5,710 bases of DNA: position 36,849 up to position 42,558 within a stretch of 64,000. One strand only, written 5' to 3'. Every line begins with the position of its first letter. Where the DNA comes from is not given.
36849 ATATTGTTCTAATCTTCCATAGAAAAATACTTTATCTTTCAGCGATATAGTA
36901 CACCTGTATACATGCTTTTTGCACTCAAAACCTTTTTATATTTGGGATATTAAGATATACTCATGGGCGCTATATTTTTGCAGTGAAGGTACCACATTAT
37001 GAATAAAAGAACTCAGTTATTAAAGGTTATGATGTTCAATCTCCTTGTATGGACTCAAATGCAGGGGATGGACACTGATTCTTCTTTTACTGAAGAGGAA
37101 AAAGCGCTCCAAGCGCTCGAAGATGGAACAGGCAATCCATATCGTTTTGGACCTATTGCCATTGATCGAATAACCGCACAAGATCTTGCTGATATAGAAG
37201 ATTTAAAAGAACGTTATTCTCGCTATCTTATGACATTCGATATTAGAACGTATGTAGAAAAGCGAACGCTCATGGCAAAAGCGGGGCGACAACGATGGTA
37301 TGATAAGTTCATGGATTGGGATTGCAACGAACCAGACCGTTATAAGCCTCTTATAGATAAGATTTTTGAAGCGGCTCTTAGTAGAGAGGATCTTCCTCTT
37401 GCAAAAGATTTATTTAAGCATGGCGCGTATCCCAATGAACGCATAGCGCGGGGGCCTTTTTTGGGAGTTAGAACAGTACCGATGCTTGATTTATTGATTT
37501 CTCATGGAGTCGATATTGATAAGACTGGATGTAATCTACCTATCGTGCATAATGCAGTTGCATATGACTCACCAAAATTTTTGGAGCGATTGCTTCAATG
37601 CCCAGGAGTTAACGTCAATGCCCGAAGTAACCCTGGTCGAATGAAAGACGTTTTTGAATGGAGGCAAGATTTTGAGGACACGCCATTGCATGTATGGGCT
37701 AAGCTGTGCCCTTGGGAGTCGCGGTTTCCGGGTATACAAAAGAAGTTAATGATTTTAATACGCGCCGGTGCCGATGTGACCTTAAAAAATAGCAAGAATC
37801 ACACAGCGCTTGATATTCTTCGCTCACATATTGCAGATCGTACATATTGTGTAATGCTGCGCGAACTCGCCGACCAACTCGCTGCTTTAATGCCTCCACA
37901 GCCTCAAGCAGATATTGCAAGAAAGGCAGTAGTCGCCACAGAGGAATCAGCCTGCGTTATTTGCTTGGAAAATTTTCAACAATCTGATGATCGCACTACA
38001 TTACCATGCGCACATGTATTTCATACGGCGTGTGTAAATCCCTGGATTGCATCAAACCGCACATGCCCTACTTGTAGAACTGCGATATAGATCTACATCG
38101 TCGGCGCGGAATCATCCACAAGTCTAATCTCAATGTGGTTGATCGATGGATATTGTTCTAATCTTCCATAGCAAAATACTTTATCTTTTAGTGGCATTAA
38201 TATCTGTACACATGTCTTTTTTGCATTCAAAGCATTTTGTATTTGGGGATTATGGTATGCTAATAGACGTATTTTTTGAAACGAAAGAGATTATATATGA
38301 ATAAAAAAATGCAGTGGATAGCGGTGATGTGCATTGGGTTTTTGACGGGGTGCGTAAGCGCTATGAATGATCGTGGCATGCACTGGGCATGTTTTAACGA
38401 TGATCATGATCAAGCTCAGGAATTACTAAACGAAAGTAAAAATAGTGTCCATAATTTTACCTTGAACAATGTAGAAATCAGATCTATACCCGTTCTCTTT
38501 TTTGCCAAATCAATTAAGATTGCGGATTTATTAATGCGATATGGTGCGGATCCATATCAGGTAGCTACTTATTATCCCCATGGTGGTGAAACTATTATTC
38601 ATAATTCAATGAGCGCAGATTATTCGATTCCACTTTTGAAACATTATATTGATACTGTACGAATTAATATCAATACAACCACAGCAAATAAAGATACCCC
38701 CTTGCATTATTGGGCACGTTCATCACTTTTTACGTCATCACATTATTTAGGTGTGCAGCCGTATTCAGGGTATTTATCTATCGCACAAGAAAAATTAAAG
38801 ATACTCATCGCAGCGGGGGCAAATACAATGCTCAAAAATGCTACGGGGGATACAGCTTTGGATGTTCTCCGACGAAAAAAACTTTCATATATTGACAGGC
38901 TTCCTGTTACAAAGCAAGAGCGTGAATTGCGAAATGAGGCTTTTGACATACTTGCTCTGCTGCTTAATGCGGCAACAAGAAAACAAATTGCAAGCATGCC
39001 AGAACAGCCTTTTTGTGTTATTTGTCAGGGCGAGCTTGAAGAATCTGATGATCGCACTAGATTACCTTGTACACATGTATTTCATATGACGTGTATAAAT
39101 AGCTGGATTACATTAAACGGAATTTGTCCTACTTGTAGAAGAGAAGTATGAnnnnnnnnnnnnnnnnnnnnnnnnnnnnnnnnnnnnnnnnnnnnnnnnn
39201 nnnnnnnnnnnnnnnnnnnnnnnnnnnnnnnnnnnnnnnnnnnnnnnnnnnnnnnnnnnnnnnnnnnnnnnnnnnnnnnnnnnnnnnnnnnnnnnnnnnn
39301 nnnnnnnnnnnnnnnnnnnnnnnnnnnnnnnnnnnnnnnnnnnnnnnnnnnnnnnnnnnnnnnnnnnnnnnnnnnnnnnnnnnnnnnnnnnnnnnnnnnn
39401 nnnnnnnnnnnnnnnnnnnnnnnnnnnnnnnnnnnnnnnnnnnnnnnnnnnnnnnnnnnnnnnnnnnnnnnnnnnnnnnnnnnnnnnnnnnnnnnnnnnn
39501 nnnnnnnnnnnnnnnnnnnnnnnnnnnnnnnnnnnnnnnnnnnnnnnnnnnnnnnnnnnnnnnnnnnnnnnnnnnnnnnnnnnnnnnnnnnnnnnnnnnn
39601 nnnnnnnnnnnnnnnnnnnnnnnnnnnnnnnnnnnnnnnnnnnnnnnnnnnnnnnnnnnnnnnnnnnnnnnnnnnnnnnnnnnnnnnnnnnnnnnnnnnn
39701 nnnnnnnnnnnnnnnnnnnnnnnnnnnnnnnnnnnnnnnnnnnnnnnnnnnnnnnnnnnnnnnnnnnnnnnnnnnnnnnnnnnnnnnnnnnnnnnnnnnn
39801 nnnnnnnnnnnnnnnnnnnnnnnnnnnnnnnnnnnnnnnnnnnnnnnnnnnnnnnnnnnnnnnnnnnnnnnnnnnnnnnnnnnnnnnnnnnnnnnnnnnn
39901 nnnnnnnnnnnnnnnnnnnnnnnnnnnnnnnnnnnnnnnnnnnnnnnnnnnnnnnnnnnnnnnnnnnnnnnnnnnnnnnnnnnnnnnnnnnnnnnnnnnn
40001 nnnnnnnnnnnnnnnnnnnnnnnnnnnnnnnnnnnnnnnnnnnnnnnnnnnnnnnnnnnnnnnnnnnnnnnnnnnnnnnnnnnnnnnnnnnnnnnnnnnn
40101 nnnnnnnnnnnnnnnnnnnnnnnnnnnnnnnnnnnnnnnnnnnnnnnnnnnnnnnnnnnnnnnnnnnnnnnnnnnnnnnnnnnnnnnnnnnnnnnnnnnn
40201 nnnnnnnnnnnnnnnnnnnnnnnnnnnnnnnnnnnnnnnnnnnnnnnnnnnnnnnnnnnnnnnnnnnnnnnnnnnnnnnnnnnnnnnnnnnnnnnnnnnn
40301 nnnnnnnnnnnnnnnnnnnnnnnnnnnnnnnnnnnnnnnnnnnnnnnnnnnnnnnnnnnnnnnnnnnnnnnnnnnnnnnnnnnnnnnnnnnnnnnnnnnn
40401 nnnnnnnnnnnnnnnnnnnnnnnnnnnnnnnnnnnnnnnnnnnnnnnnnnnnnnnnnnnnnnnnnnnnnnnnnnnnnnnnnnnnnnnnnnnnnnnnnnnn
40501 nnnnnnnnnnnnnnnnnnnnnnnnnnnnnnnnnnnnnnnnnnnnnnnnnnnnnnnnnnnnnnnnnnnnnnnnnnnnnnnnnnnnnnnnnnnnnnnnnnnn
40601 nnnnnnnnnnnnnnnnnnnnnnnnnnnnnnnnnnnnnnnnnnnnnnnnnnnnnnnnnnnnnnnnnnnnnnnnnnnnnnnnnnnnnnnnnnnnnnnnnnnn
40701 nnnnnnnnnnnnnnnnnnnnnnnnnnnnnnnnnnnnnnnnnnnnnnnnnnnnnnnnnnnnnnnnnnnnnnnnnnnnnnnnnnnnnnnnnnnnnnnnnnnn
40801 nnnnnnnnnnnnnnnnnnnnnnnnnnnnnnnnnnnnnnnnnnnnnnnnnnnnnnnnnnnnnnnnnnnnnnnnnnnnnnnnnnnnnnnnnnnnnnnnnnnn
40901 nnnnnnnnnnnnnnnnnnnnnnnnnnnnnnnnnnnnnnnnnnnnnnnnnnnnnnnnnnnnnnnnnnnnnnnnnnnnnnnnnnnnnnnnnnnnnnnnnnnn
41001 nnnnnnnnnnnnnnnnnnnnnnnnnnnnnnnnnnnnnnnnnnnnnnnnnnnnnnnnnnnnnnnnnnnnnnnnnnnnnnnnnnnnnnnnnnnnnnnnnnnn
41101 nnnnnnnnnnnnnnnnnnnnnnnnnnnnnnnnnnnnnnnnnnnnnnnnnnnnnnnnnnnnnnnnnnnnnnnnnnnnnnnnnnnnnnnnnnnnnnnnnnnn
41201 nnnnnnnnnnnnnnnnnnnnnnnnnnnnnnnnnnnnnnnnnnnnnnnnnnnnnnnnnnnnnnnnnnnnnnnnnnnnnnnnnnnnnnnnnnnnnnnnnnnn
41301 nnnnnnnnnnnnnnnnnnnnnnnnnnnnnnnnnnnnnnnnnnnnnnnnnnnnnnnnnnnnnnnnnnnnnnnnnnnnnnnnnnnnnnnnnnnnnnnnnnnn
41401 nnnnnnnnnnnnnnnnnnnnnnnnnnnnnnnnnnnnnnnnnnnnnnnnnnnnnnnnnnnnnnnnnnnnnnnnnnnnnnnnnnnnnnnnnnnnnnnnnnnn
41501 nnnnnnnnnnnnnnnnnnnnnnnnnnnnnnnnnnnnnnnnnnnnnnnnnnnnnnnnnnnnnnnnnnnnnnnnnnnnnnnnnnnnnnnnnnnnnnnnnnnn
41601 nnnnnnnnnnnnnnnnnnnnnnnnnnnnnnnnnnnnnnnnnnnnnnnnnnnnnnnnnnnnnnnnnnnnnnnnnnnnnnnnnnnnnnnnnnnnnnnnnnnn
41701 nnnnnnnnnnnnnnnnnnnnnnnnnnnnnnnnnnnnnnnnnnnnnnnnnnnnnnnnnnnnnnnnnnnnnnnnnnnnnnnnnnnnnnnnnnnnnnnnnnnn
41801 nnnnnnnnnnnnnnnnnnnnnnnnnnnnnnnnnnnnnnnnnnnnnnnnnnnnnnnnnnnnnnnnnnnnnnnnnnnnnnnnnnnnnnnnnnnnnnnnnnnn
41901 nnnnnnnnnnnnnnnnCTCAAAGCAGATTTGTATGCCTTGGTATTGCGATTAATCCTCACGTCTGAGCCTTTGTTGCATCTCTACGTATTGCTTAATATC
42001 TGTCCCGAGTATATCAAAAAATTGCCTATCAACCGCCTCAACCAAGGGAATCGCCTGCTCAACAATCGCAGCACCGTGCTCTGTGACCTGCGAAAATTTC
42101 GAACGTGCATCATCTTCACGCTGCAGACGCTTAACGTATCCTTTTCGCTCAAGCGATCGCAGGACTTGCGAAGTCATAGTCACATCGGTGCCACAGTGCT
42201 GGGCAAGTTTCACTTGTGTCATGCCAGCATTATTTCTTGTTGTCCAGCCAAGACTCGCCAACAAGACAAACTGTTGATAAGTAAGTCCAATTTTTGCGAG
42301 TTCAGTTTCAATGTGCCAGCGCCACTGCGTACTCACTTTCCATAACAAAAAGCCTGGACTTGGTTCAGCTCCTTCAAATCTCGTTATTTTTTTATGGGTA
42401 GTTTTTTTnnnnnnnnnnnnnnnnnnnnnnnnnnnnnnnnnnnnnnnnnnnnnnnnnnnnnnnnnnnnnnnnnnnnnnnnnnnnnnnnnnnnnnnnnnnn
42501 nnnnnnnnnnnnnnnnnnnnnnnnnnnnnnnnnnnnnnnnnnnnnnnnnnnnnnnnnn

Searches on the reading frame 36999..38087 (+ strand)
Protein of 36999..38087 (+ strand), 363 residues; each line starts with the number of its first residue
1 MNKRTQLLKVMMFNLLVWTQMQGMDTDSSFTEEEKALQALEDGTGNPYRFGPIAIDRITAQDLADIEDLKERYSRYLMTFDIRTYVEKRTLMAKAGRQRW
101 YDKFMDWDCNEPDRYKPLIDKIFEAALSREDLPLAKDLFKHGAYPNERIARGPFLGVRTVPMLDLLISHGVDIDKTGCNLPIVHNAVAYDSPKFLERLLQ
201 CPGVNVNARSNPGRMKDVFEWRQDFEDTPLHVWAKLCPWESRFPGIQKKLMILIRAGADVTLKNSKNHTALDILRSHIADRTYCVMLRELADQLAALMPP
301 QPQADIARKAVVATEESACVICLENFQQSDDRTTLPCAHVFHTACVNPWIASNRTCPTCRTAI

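Call 25: search_protein_families(library=ncbifam, proteins=[window:36999-38087:+], max_evalue=1e-10)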
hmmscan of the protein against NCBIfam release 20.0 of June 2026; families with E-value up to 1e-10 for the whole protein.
window:36999-38087:+ (363 aa): 0 families

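Call 44: search_protein_families(library=pfam, proteins=[window:36999-38087:+], max_evalue=0.001)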
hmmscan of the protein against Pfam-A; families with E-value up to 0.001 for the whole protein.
window:36999-38087:+ (363 aa): 11 families
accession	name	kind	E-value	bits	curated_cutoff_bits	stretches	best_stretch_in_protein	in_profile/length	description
PF13639.12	zf-RING_2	-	4.1e-14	53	27.3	1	318-360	2-44/44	Ring finger domain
PF17123.11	zf-RING_11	-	1.9e-10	40.7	27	1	319-346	2-29/29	RING-like zinc finger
PF12678.13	zf-rbx1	-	1.7e-08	35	31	1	317-360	12-55/55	RING-H2 zinc finger domain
PF00097.31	zf-C3HC4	-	5.2e-08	33.1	21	1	319-359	1-40/40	Zinc finger, C3HC4 type (RING finger)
PF13923.12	zf-C3HC4_2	-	9.8e-08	32.1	27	1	319-359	2-40/40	Zinc finger, C3HC4 type (RING finger)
PF14634.12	zf-RING_5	-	5.2e-06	26.8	27.9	1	319-361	2-43/43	zinc-RING finger domain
PF13920.12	zf-C3HC4_3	-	5.7e-06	26.5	27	1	316-363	2-46/49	Zinc finger, C3HC4 type (RING finger)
PF13637.12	Ank_4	-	1.7e-05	25.4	22.7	0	161-199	11-50/50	Ankyrin repeats (many copies)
PF00023.36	Ank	-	3.8e-05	24.2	21.1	0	184-211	7-33/33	Ankyrin repeat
PF13445.12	zf-RING_UBOX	-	4.6e-05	23.8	25.2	1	319-357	1-39/39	RING-type zinc-finger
PF13606.12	Ank_3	-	0.00011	22.8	22.3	0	181-208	4-30/30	Ankyrin repeat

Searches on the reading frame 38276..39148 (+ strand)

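Call 44: search_protein_families(library=pfam, proteins=[window:38276-39148:+], max_evalue=0.001)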
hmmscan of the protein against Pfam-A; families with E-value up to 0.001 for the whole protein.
window:38276-39148:+ (291 aa): 11 families
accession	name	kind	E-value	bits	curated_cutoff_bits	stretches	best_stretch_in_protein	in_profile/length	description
PF13639.12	zf-RING_2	-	2.9e-12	47.1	27.3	1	247-288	3-44/44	Ring finger domain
PF17123.11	zf-RING_11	-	4.7e-09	36.2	27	1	247-274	2-29/29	RING-like zinc finger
PF12678.13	zf-rbx1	-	1.2e-08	35.5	31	1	242-288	9-55/55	RING-H2 zinc finger domain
PF13923.12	zf-C3HC4_2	-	1e-07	32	27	1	247-287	2-40/40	Zinc finger, C3HC4 type (RING finger)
PF00097.31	zf-C3HC4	-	1.6e-06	28.3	21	1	247-287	1-40/40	Zinc finger, C3HC4 type (RING finger)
PF14634.12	zf-RING_5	-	7.5e-05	23.1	27.9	1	247-289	2-43/43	zinc-RING finger domain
PF12861.13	zf-ANAPC11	-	8.8e-05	22.9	25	1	265-290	32-60/65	Anaphase-promoting complex subunit 11 RING-H2 finger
PF12796.13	Ank_2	-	0.00012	23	27.3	0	80-149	10-70/90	Ankyrin repeats (3 copies)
PF14570.12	zf-RING_4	-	0.00061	20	27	0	247-290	1-46/48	RING/Ubox like zinc-binding domain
PF13920.12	zf-C3HC4_3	-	0.00066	19.9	27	0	244-291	2-46/49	Zinc finger, C3HC4 type (RING finger)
PF00023.36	Ank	-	0.0008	20.1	21.1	0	36-53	7-24/33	Ankyrin repeat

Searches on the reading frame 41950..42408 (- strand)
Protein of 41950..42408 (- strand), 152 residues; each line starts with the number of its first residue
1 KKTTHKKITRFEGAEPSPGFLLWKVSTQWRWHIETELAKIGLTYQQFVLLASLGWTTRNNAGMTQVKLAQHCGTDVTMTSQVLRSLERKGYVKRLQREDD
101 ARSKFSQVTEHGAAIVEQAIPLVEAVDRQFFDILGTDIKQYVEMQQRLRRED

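Call 79: search_protein_families(library=pfam, proteins=[window:41950-42408:-], max_evalue=0.001)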
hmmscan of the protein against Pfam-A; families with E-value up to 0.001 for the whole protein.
window:41950-42408:- (152 aa): 7 families
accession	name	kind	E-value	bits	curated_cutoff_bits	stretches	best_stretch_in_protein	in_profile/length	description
PF01047.28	MarR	-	7.9e-11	42.1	24.6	1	42-103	1-58/59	MarR family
PF12802.13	MarR_2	-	5.9e-07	30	27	1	41-103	2-61/61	MarR family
PF13463.12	HTH_27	-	1.6e-06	28.8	22.2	1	42-112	1-68/68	Winged helix DNA-binding domain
PF22381.2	Staph_reg_Sar_Rot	-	2.2e-05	24.9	27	1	37-117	7-83/85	Transcriptional regulator SarA/Rot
PF13412.12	HTH_24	-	5.3e-05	23.1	21.9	1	59-93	14-48/48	Winged helix-turn-helix DNA-binding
PF21984.2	DnaD_N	-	0.00033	21.2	27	1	38-104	10-77/101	DnaD N-terminal domain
PF13545.12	HTH_Crp_2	-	0.0006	20.2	27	0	60-94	20-55/70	Crp-like helix-turn-helix domain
